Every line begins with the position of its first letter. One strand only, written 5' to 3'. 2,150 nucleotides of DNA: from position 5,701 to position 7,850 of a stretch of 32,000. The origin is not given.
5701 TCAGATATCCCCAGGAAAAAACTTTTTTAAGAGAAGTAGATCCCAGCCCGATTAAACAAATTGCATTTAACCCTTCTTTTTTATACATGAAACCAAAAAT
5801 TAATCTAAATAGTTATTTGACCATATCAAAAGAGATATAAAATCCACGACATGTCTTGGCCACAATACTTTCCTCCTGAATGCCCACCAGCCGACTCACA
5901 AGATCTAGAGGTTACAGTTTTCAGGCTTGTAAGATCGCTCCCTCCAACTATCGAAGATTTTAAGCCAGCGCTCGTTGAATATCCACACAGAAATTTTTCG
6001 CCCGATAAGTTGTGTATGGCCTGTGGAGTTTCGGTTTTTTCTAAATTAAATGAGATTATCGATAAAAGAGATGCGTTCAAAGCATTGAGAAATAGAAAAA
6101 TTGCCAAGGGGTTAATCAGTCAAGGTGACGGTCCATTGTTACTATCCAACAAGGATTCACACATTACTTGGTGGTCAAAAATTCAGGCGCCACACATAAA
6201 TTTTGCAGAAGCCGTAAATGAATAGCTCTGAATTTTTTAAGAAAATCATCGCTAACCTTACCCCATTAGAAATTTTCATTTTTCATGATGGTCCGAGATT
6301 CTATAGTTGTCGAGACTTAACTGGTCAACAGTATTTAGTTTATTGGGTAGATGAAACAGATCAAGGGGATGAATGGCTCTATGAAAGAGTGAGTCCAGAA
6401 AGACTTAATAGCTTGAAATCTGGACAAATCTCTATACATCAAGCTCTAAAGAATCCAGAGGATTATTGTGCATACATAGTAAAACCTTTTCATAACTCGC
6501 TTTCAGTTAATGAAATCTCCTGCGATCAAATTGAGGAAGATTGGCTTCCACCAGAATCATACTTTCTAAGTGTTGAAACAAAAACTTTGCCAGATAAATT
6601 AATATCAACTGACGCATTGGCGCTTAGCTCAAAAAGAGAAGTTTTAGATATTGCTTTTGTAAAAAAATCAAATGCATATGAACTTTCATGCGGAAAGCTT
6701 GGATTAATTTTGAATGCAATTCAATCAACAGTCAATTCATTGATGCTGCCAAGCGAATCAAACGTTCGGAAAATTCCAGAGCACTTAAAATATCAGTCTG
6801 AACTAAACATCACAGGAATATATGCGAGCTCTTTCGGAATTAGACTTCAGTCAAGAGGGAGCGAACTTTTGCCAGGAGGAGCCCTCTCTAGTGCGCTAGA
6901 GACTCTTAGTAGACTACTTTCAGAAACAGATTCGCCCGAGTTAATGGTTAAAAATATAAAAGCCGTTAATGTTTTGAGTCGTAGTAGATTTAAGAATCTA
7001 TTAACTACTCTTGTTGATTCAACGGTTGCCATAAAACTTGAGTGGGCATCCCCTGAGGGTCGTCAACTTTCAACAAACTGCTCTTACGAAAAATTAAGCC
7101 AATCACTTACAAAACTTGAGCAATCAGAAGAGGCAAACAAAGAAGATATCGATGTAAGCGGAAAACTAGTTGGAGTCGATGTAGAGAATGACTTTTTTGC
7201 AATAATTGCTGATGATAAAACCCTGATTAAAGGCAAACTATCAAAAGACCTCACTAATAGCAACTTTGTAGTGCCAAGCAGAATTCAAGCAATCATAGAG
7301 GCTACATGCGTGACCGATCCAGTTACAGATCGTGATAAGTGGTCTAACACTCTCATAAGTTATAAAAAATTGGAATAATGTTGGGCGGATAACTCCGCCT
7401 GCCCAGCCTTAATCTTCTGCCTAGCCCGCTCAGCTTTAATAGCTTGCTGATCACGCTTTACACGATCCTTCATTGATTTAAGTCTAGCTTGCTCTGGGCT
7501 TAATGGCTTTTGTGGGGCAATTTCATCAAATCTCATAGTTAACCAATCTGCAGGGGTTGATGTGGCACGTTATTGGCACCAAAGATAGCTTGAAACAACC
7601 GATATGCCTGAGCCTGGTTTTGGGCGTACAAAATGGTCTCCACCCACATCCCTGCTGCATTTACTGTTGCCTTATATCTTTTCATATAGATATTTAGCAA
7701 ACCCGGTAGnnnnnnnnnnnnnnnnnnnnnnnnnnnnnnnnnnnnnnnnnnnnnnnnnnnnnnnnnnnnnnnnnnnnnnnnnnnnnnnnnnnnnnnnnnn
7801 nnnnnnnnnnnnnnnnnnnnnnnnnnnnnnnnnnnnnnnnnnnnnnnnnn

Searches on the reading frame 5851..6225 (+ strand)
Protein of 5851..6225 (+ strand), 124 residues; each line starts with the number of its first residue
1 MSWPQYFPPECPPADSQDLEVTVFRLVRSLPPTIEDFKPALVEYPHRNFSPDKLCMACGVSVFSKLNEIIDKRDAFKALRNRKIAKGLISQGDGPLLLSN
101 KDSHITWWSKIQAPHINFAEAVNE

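Call 3: search_protein_families(library=pfam, proteins=[window:5851-6225:+], max_evalue=1)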
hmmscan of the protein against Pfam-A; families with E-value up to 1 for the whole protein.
window:5851-6225:+ (124 aa): 0 families

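Call 4: search_protein_families(library=padloc, proteins=[window:5851-6225:+], max_evalue=1)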
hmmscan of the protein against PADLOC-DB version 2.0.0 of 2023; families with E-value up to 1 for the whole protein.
window:5851-6225:+ (124 aa): 1 family
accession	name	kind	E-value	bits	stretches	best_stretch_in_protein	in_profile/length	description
PDLC04023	PD-T4-10_A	-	1.1e-06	26.4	1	9-112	23-134/148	-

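Call 6: search_protein_families(library=ncbifam, proteins=[window:5851-6225:+], max_evalue=1)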
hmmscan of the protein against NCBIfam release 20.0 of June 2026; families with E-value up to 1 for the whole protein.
window:5851-6225:+ (124 aa): 0 families

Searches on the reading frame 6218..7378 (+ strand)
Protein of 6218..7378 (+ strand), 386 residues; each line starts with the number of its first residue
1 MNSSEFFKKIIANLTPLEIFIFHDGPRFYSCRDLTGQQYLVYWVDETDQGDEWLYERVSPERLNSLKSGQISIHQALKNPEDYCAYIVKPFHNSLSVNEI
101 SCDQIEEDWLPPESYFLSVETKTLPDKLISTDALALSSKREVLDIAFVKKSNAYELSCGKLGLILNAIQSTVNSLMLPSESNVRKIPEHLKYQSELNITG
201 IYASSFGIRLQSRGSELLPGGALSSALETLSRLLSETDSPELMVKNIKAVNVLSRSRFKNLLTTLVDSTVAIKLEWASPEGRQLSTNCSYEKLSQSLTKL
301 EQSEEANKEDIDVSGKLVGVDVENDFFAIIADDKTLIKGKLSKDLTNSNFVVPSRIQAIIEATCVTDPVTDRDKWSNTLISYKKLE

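Call 3: search_protein_families(library=pfam, proteins=[window:6218-7378:+], max_evalue=1)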
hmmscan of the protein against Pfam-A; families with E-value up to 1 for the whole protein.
window:6218-7378:+ (386 aa): 1 family
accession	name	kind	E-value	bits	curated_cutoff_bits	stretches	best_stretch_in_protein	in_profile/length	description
PF20215.3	DUF6575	-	1.2e-21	77.6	26.6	1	10-173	9-173/218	Family of unknown function (DUF6575)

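Call 4: search_protein_families(library=padloc, proteins=[window:6218-7378:+], max_evalue=1)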
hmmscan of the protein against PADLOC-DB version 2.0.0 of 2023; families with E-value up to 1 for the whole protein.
window:6218-7378:+ (386 aa): 4 families
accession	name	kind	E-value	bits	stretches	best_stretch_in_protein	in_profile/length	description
PDLC04747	PDC-M63B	-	2.3e-12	44.8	1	188-380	113-306/309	-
PDLC04024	PD-T4-10_B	-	9.6e-12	43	1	8-123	11-126/353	-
PDLC04749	PDC-M63B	-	7.8e-08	29.8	1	172-374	95-297/309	-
PDLC04748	PDC-M63B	-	0.00055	16.9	1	256-348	180-273/326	-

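Call 6: search_protein_families(library=ncbifam, proteins=[window:6218-7378:+], max_evalue=1)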
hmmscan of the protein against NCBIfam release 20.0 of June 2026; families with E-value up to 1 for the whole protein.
window:6218-7378:+ (386 aa): 0 families

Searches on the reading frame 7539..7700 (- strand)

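Call 3: search_protein_families(library=pfam, proteins=[window:7539-7700:-], max_evalue=1)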
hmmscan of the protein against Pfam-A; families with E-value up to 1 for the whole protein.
window:7539-7700:- (53 aa): 3 families
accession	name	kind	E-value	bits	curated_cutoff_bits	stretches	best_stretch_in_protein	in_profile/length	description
PF24467.1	ARM_FBXO47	-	0.14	11.9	27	1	8-41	38-75/292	FBXO47, ARM repeats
PF13046.11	DUF3906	-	0.18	12.4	25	1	6-36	1-31/64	Protein of unknown function (DUF3906)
PF19673.4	DUF6176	-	0.22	12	27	1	1-35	24-58/109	Family of unknown function (DUF6176)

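Call 4: search_protein_families(library=padloc, proteins=[window:7539-7700:-], max_evalue=1)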
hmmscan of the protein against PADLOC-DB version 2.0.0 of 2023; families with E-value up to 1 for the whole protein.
window:7539-7700:- (53 aa): 0 families

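Call 6: search_protein_families(library=ncbifam, proteins=[window:7539-7700:-], max_evalue=1)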
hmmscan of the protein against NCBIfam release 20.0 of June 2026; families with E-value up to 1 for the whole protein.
window:7539-7700:- (53 aa): 1 family
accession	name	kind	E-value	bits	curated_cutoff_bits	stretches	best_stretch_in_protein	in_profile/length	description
NF008899.0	PRK12266.1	equivalog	0.076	11.4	360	1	8-39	204-235/508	glycerol-3-phosphate dehydrogenase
